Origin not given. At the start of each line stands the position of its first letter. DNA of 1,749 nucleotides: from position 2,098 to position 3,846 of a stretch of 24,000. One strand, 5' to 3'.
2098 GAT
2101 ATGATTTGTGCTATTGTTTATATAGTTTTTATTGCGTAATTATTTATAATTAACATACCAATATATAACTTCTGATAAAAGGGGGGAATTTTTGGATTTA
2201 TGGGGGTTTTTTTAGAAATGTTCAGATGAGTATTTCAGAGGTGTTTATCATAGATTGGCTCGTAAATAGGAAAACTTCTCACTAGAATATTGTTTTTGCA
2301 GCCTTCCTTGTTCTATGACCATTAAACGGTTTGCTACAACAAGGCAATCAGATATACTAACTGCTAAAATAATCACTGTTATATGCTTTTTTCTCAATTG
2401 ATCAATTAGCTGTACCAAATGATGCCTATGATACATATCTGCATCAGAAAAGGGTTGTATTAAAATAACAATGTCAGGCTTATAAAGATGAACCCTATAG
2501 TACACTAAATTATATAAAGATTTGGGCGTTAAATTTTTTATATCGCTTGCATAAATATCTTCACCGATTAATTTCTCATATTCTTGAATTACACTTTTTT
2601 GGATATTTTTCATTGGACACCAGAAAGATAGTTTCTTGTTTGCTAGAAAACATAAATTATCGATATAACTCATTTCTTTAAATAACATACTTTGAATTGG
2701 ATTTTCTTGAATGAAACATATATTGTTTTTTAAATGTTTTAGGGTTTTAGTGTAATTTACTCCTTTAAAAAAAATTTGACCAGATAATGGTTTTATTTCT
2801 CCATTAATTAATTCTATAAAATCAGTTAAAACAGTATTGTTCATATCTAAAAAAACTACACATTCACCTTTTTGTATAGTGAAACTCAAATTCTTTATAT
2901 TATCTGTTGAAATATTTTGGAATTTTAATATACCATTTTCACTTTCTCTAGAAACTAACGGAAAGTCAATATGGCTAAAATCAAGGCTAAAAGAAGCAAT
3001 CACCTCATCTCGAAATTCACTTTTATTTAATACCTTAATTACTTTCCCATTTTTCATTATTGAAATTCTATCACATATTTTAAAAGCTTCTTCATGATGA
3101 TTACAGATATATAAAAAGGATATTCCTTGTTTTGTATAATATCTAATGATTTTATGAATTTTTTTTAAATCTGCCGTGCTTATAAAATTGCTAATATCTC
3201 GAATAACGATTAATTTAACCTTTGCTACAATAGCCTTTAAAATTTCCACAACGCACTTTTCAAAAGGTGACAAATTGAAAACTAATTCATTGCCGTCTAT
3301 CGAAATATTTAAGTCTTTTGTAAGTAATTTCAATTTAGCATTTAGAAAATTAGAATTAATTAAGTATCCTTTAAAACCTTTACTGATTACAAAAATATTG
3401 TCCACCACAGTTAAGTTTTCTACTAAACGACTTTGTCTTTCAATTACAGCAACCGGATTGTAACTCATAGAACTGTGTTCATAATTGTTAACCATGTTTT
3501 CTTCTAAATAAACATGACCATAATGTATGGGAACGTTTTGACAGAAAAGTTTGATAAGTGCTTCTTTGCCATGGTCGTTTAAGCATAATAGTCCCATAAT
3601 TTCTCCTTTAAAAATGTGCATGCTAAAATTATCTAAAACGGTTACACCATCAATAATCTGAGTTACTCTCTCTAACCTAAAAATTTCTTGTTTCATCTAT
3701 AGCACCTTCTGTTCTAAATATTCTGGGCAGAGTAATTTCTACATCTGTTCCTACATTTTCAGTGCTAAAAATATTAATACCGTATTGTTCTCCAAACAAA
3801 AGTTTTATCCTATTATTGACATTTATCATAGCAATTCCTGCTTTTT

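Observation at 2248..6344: RR / sensor-less HK / dead ABC-ATPase operon next to a genuine sugar ABC transporter: candidate transporter-coupled three-component sensing system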

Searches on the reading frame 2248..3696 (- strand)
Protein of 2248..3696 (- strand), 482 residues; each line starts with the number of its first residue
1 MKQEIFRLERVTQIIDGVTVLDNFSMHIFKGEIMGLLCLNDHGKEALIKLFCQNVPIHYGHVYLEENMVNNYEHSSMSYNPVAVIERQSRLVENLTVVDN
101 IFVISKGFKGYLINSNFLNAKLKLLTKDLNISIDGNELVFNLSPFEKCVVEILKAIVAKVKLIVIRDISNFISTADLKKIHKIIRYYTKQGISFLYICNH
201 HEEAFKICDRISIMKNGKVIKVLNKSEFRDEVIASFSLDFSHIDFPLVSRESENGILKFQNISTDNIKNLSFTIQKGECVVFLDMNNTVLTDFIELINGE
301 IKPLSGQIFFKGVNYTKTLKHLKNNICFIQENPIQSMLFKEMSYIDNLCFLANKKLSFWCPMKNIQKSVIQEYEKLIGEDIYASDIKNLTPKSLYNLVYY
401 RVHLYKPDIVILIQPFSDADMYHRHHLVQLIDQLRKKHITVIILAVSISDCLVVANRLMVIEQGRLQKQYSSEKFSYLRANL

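Call 3: search_protein_families(library=pfam, proteins=[window:2248-3696:-], max_evalue=0.01)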
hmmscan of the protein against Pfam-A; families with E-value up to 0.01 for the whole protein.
window:2248-3696:- (482 aa): 1 family
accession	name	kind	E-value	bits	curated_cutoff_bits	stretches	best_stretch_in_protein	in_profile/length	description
PF00005.33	ABC_tran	-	5.6e-15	56.6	25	2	21-164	1-131/137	ABC transporter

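Call 4: search_protein_families(library=ncbifam, proteins=[window:2248-3696:-], max_evalue=0.01)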
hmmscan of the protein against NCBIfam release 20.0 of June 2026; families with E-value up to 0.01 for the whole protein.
window:2248-3696:- (482 aa): 139 families (the best 25 are shown)
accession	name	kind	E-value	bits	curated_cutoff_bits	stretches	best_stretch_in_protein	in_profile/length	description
NF010069.0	PRK13549.1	equivalog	1e-47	162.8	699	1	1-474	1-491/513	xylose ABC transporter ATP-binding protein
NF008030.0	PRK10762.1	equivalog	2.3e-46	158.6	745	1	3-474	2-481/501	ribose ABC transporter ATP-binding protein RbsA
NF008442.0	PRK11288.1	equivalog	1.1e-42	146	689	1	3-474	5-485/504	L-arabinose ABC transporter ATP-binding protein AraG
TIGR02633.1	xylG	equivalog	1.5e-39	135.8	723.65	1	7-471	3-486/500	D-xylose ABC transporter ATP-binding protein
NF008215.0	PRK10982.1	equivalog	4.5e-39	134.4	828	1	5-467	13-485/506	galactose/methyl galactoside ABC transporter ATP-binding protein MglA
NF011967.0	PRK15439.1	equivalog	2.1e-37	128.7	586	1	5-473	11-488/510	autoinducer 2 ABC transporter ATP-binding protein LsrA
NF041861.1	YtfR_transport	equivalog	4.3e-36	124.4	850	1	7-473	3-479/492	galactofuranose ABC transporter, ATP-binding protein YtfR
NF007253.0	PRK09700.1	equivalog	6.3e-35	120.7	772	1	3-471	3-492/510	D-allose ABC transporter ATP-binding protein AlsA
NF040905.2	GguA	equivalog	1.8e-31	109.1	810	1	6-473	2-489/500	multiple monosaccharide ABC transporter ATP-binding protein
TIGR04406.1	LPS_export_lptB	equivalog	2.2e-31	109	240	2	16-222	12-216/239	LPS export ABC transporter ATP-binding protein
NF047930.1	ABC_ATP_B6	equivalog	8.7e-31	107.1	670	1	5-467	2-491/510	putative B6 ABC transporter ATP-binding protein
NF040840.2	tungstate_WtpC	equivalog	4.9e-29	101.7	440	2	266-468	15-211/347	tungstate ABC transporter ATP-binding protein WtpC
NF043075.1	MMSYN1_0197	equivalog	3.7e-26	91.9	550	2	5-231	2-223/341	spermidine/putrescine ABC transporter ATP-binding protein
NF006987.0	PRK09452.1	equivalog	2.5e-25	88.9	482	2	2-221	14-228/378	spermidine/putrescine ABC transporter ATP-binding protein PotA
TIGR01188.1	drrA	subfamily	7.5e-24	84.5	312.45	2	18-233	6-216/302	daunorubicin resistance ABC transporter, ATP-binding protein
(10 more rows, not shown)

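Call 9: find_homologous_proteins(query=window:2248-3696:-, max_evalue=0.00001)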
Query window:2248-3696:- (482 aa): 566 proteins with E <= 0.00001 among 8000 candidates; the best 120 are listed.
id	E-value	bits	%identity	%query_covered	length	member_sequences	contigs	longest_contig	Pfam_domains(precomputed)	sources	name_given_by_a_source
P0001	0.0e+0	1059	100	100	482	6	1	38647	PF00005.34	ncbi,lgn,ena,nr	ncbi:MAG TPA: sugar ABC transporter ATP-binding protein [Thermoanaerobacterales bacterium]|nr:sugar 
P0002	6.8e-231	785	72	100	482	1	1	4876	PF00005.34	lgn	-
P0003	1.9e-230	784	72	100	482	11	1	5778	PF00005.34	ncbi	-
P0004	1.0e-225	768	70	100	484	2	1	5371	PF00005.34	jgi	-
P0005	6.1e-225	765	71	100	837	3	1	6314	PF00005.34,PF02518.32,PF06580.20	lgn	-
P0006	2.1e-224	764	71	100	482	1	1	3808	PF00005.34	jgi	jgi:ribose transport system ATP-binding protein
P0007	1.3e-223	761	70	100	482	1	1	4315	PF00005.34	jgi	-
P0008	9.6e-218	742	69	100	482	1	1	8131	PF00005.34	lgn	-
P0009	9.1e-216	735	68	100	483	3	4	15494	PF00005.34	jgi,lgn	-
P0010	1.8e-215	734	69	100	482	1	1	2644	PF00005.34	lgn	-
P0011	2.4e-215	734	66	100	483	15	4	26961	PF00005.34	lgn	-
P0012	2.7e-215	734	68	100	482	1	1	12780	PF00005.34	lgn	-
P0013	2.0e-214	731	67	100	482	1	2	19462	PF00005.34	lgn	-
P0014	4.1e-213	726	67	100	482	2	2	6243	PF00005.34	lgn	-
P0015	1.1e-212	725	67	100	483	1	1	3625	PF00005.34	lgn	-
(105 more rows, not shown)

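Call 11: find_encoding_contigs(protein=P0001, flank=10000, max_places=3)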
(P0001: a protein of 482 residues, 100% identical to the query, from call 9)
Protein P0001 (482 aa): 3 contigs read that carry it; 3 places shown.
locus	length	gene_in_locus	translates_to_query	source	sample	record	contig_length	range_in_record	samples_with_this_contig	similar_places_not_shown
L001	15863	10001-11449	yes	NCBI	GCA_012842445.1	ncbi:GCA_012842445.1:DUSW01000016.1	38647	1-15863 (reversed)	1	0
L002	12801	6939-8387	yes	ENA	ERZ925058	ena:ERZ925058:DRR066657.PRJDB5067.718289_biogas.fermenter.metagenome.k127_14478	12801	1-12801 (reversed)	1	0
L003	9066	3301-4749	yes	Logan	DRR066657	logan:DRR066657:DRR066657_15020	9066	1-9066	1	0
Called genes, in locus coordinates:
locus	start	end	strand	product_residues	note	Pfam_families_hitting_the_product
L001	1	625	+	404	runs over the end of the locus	PF05977:MFS_3, PF00083:Sugar_tr (faint), PF07690:MFS_1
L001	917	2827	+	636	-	PF02824:TGS, PF07973:tRNA_SAD, PF00587:tRNA-synt_2b, PF03129:HGTP_anticodon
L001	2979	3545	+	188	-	PF05198:IF3_N, PF00707:IF3_C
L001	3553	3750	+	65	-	PF01632:Ribosomal_L35p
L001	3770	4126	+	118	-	PF00453:Ribosomal_L20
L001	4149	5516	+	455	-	PF02386:TrkH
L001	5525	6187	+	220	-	PF02254:TrkA_N, PF02080:TrkA_C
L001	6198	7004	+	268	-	PF22435:MRM3-like_sub_bind, PF08032:SpoU_sub_bind (weak), PF00588:SpoU_methylase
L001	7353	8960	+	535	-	PF00072:Response_reg, PF00165:HTH_AraC, PF12833:HTH_18, PF00165:HTH_AraC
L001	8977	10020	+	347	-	PF06580:His_kinase, PF02518:HATPase_c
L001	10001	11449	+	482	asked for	PF00005:ABC_tran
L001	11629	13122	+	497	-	PF00005:ABC_tran, PF13304:AAA_21 (faint), PF00005:ABC_tran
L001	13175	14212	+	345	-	PF02653:BPD_transp_2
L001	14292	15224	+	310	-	PF00532:Peripla_BP_1, PF13407:Peripla_BP_4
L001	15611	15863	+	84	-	?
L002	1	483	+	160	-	?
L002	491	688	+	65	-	PF01632:Ribosomal_L35p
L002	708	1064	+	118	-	PF00453:Ribosomal_L20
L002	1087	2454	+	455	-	PF02386:TrkH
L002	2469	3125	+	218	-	PF02254:TrkA_N, PF02080:TrkA_C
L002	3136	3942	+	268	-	PF22435:MRM3-like_sub_bind, PF08032:SpoU_sub_bind (weak), PF00588:SpoU_methylase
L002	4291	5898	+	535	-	PF00072:Response_reg, PF00165:HTH_AraC, PF12833:HTH_18, PF00165:HTH_AraC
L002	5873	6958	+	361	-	PF06580:His_kinase, PF02518:HATPase_c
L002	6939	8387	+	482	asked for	PF00005:ABC_tran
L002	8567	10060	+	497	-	PF00005:ABC_tran, PF13304:AAA_21 (faint), PF00005:ABC_tran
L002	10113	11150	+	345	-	PF02653:BPD_transp_2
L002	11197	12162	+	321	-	PF00532:Peripla_BP_1, PF13407:Peripla_BP_4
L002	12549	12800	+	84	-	?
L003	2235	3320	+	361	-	PF06580:His_kinase, PF02518:HATPase_c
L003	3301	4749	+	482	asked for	PF00005:ABC_tran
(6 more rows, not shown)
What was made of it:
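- Checked: The full contig adds the rest of the permease and a Peripla_BP_4 binding protein (call 11).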

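Call 13: find_related_loci(query=A1, collection=genome_contigs, flank=8000)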
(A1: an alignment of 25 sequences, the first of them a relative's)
Query A1 (482 aa) in genome_contigs; peptide patterns used: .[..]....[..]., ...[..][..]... (x = any residue, [..] = any of these).
199 stretches matched a pattern; 90 encode a relative of the query (tblastn E <= 1e-3); the best 80 are kept; 79 distinct loci.
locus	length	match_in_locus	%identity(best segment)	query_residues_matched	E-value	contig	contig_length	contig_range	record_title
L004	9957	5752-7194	72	1-481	0e+0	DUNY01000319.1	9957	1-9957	MAG TPA_asm: Thermoanaerobacterales bacterium isolate AS08sgBPME_119 88062_AS08, whole genome shotgun sequence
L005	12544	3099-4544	67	1-481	0e+0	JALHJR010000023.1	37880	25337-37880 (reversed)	MAG: Tepidanaerobacter acetatoxydans isolate 8-LJY_011 scaffold_240, whole genome shotgun sequence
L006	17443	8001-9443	66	1-481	0e+0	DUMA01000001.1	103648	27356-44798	MAG TPA_asm: Thermoanaerobacterales bacterium isolate AS04akNAM_31 1880_AS04, whole genome shotgun sequence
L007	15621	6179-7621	66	1-481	0e+0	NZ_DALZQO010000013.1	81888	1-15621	MAG: Hydrogenoanaerobacterium sp. isolate CTOTU47636 NODE_24_length_81888_cov_4.577114, whole genome shotgun sequence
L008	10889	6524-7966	65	1-481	0e+0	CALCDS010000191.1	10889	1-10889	MAG TPA_asm: uncultured Clostridiaceae bacterium isolate SRR1561995_bin.132_CONCOCT_v1.1_MAG genome assembly, contig: ER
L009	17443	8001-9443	63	1-481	0e+0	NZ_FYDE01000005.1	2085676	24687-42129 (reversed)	Marasmitruncus massiliensis strain Marseille-P3646, whole genome shotgun sequence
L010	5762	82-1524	63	1-481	0e+0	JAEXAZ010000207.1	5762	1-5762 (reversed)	MAG: Bacillota bacterium isolate OH_SFB_51 k127_1345244, whole genome shotgun sequence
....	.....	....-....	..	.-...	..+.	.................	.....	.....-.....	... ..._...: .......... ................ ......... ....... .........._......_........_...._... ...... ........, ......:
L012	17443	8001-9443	55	1-481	0e+0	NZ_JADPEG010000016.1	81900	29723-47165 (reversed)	Clostridium sp. D33t1_170424_F3 NODE_16_length_81900_cov_64.4062, whole genome shotgun sequence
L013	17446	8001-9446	54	1-481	0e+0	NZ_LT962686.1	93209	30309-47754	Anaerotruncus massiliensis (ex Togo et al. 2019) strain AT3, whole genome shotgun sequence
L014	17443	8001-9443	56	1-481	0e+0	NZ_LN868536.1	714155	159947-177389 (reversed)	Anaeromassilibacillus senegalensis strain mt9, whole genome shotgun sequence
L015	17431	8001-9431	57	1-475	0e+0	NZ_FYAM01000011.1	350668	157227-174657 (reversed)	Clostridium sp. BSD9I1, whole genome shotgun sequence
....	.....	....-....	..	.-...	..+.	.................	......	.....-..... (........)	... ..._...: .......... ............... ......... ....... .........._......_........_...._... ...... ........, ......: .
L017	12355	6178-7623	52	1-481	0e+0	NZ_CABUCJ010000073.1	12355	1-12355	MAG: uncultured Anaerotruncus sp. isolate MGYG-HGUT-03876, whole genome shotgun sequence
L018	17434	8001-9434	53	1-478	1e-177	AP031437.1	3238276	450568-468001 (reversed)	Clostridia bacterium i40-0019-1A8 DNA, complete genome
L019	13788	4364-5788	54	1-475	4e-177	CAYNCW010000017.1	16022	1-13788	MAG TPA_asm: uncultured Oscillospiraceae bacterium isolate SRP242652_co2_54 genome assembly, contig: NODE_4015_length_16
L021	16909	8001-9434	51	1-478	5e-173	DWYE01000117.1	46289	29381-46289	MAG TPA_asm: Candidatus Anaeromassilibacillus stercoravium isolate ChiSjej5B23-4625 ChiSjej5B23M5__C156828_L46289_SAMN08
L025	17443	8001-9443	52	1-478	5e-171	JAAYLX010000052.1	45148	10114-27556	MAG: Clostridiaceae bacterium isolate AS20ysBPTH_124 116814_AS20, whole genome shotgun sequence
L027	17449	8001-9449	50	1-480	9e-169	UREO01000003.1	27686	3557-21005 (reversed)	uncultured Ruminococcaceae bacterium isolate UMGS926 genome assembly, contig: NODE_21_length_27686_cov_16.060946, whole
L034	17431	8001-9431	51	1-477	1e-160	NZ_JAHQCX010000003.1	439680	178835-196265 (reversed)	Diplocloster modestus strain ASD4241 Scaffold_3, whole genome shotgun sequence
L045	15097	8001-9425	49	1-471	2e-152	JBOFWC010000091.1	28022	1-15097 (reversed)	MAG: Proteocatella sp. isolate WFFMC_MAG_562 k139_93306_flag=0_multi=22.1781_len=28022, whole genome shotgun sequence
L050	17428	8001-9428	49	3-475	8e-150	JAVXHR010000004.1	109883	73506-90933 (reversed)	MAG: Lachnospiraceae bacterium isolate CGS5Y4-bin35 NODE_138_length_109883_cov_22.234685, whole genome shotgun sequence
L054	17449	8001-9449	51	1-480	6e-157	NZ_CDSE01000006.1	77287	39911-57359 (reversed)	Paenibacillus dakarensis strain FF9, whole genome shotgun sequence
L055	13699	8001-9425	48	1-475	3e-146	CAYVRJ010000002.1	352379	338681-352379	MAG TPA_asm: uncultured Clostridia bacterium isolate SRP242652_co2_219 genome assembly, contig: NODE_10_length_352379_co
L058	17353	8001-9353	47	1-475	3e-139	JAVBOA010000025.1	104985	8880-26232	MAG: Eubacteriales bacterium isolate EPI_MAG_00096 c_000011519837, whole genome shotgun sequence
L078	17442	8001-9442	54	1-476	2e-145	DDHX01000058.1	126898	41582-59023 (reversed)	MAG TPA_asm: Ruminococcaceae bacterium UBA1865 UBA1865_contig_58, whole genome shotgun sequence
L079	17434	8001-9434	42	1-475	2e-123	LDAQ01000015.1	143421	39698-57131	Faecalicatena fissicatena strain KCTC 15010 contig_15, whole genome shotgun sequence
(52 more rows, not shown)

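Call 24: search_protein_families(library=pfam, proteins=[L025:5022-7787:+, L025:9601-10641:+, L025:10641-11735:+, L025:11707-12711:+, L025:2426-3550:+, L025:13776-15338:+, L019:6649-8814:+, L019:8897-10144:+, L019:10177-11736:+, L019:11753-12931:+], max_evalue=0.0001)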
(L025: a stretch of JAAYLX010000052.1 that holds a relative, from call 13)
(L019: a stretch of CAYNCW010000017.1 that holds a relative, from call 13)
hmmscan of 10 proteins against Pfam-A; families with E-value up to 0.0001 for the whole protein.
L025:5022-7787:+ (921 aa): 7 families
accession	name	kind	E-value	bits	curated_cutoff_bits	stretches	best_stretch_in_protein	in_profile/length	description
PF00133.28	tRNA-synt_1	-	8.8e-149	496.2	22.7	1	29-643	2-414/414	tRNA synthetases class I (I, L, M and V)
PF08264.19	Anticodon_1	-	5e-38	130.7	25.1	1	687-844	1-147/148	Anticodon-binding domain of tRNA ligase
PF09334.17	tRNA-synt_1g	-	6.5e-28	98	20.1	2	60-203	8-136/391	tRNA synthetases class I (M)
PF06827.20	zf-FPG_IleRS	-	5.3e-10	39.4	21.3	1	890-917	1-28/30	Zinc finger found in FPG and IleRS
PF01406.26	tRNA-synt_1e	-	5e-08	33.1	27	1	554-649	204-298/301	tRNA synthetases class I (C) catalytic domain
PF01921.24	tRNA-synt_1f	-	4.8e-06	26.2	27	1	564-660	241-338/360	tRNA synthetases class I (K)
PF13603.12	tRNA-synt_1_2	-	1.3e-05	25.2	25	1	237-362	23-147/185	Leucyl-tRNA synthetase, editing domain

L025:9601-10641:+ (346 aa): 3 families
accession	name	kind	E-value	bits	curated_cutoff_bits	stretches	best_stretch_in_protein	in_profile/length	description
PF05343.19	Peptidase_M42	-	9.6e-81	271.5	23.2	1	49-335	2-292/292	M42 glutamyl aminopeptidase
PF04389.22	Peptidase_M28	-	5.5e-08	33.2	21.3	0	178-222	31-77/193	Peptidase family M28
PF01546.33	Peptidase_M20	-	2.5e-06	28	24.6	1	177-340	33-204/206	Peptidase family M20/M25/M40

L025:10641-11735:+ (364 aa): 1 family
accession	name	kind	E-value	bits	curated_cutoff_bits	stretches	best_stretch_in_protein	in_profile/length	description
PF05343.19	Peptidase_M42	-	8.8e-96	320.8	23.2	1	44-330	1-292/292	M42 glutamyl aminopeptidase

L025:11707-12711:+ (334 aa): 2 families
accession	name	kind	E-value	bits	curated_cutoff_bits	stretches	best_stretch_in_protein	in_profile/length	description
PF05343.19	Peptidase_M42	-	5.4e-91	305.1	23.2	1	49-326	1-292/292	M42 glutamyl aminopeptidase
PF01546.33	Peptidase_M20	-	6.6e-08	33.1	24.6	1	160-332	24-205/206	Peptidase family M20/M25/M40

L025:2426-3550:+ (374 aa): 1 family
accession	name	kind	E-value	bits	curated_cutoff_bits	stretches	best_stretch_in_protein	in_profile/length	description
PF05816.16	TelA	-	3.3e-123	411.4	30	1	40-368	3-331/332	Toxic anion resistance protein (TelA)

L025:13776-15338:+ (520 aa): 3 families
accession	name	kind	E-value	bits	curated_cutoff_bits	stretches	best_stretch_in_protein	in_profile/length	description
PF08323.17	Glyco_transf_5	-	4.3e-84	282.4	22.7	1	40-276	1-238/239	Starch synthase catalytic domain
PF00534.26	Glycos_transf_1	-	4.9e-14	52.7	26.4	1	331-486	13-165/172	Glycosyl transferases group 1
PF13692.12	Glyco_trans_1_4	-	6.5e-12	46.3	27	1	334-477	2-140/142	Glycosyl transferases group 1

L019:6649-8814:+ (721 aa): 5 families
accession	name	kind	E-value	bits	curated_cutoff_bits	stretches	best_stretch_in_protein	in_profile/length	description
PF00158.32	Sigma54_activat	-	1.1e-68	230.6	20.2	1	364-531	1-167/168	Sigma-54 interaction domain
PF14532.12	Sigma54_activ_2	-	6.1e-20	72.3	25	1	365-536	1-138/138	Sigma-54 interaction domain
PF25601.1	AAA_lid_14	-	8.6e-13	48.4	27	1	537-613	1-83/87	AAA+ ATPase lid domain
PF07728.20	AAA_5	-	7.2e-07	29.7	22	1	388-508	2-124/139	AAA domain (dynein-related subfamily)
PF00989.32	PAS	-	4.8e-06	27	22.6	1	241-321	6-97/113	PAS fold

L019:8897-10144:+ (415 aa): 1 family
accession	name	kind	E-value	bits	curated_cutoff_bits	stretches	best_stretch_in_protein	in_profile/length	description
PF00155.27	Aminotran_1_2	-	3.2e-35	122.4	19.7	1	53-404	3-360/361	Aminotransferase class I and II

L019:10177-11736:+ (519 aa): 2 families
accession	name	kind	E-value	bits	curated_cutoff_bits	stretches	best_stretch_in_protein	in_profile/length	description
PF03806.19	ABG_transport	-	3.1e-189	629.9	27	1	17-517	2-502/502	AbgT putative transporter family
PF02667.20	SCFA_trans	-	4.8e-05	23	27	0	28-494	17-449/453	Short chain fatty acid transporter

L019:11753-12931:+ (392 aa): 2 families
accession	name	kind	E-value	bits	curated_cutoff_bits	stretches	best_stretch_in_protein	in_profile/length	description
PF00557.29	Peptidase_M24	-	2.2e-36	126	23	1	175-378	3-208/208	Metallopeptidase family M24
PF01321.24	Creatinase_N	-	4.5e-13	50.3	22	1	6-166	3-128/128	Creatinase/Prolidase N-terminal domain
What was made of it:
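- One orphan pseudoATPase exists, L025 (call 24).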

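Call 25: search_protein_families(library=pfam, proteins=[L055:497-1237:+, L055:1218-2774:+, L055:2761-4065:+, L055:4234-5238:+, L055:9515-11347:-, L055:11574-13109:+, L058:8001-9353:+, L001:14292-15224:+, L001:13175-14212:+], max_evalue=0.0001)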
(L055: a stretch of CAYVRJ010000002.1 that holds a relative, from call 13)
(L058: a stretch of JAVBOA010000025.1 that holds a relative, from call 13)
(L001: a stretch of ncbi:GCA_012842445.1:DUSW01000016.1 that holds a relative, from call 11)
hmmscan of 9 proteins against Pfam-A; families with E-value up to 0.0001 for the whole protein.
L055:497-1237:+ (246 aa): 3 families
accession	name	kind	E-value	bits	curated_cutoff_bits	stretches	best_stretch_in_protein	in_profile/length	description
PF00005.33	ABC_tran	-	6.1e-37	127.7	25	1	31-179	1-136/137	ABC transporter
PF13304.12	AAA_21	-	1.3e-06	29.1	27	0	43-98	1-73/304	AAA domain, putative AbiEii toxin, Type IV TA system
PF02463.25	SMC_N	-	2.4e-05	24.3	40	0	129-225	114-212/220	RecF/RecN/SMC N terminal domain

L055:1218-2774:+ (518 aa): 0 families

L055:2761-4065:+ (434 aa): 2 families
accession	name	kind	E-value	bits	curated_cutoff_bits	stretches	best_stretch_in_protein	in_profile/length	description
PF02687.27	FtsX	-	1.8e-20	73.6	25.5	1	302-427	2-120/120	FtsX-like permease C-terminal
PF12704.14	MacB_PCD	-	1.5e-12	48.7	27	1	21-274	1-206/207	MacB-like periplasmic core domain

L055:4234-5238:+ (334 aa): 0 families

L055:9515-11347:- (610 aa): 4 families
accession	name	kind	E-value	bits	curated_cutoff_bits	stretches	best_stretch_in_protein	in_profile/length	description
PF00015.26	MCPsignal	-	5.4e-42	144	34.6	1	381-536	2-171/172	Methyl-accepting chemotaxis protein (MCP) signalling domain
PF12729.13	4HB_MCP_1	-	1.4e-17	64.3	27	1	14-193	1-178/181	Four helix bundle sensory module for signal transduction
PF00672.30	HAMP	-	6.7e-13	49.2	25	1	220-270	1-51/53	HAMP domain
PF02203.21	TarH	-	6.6e-06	26.6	25.2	1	13-170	3-166/177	Tar ligand binding domain homologue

L055:11574-13109:+ (511 aa): 0 families

L058:8001-9353:+ (451 aa): 1 family
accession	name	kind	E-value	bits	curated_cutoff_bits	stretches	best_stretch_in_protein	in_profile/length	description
PF00005.33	ABC_tran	-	1.6e-06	29.2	25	1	21-165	1-132/137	ABC transporter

L001:14292-15224:+ (310 aa): 2 families
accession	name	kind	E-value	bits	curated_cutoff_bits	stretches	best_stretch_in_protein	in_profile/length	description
PF13407.12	Peripla_BP_4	-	2.3e-49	168.7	35.1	1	39-291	2-257/258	Periplasmic binding protein domain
PF00532.27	Peripla_BP_1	-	1.6e-10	41.4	22.2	1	37-266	3-235/281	Periplasmic binding proteins and sugar binding domain of LacI family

L001:13175-14212:+ (345 aa): 1 family
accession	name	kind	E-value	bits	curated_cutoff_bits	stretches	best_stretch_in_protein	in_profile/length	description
PF02653.21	BPD_transp_2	-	3.9e-38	131.6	26.8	1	48-316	1-268/269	Branched-chain amino acid transport system / permease component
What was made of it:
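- On Bce-type transporter-kinase module: The permease is BPD_transp_2 (call 25).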
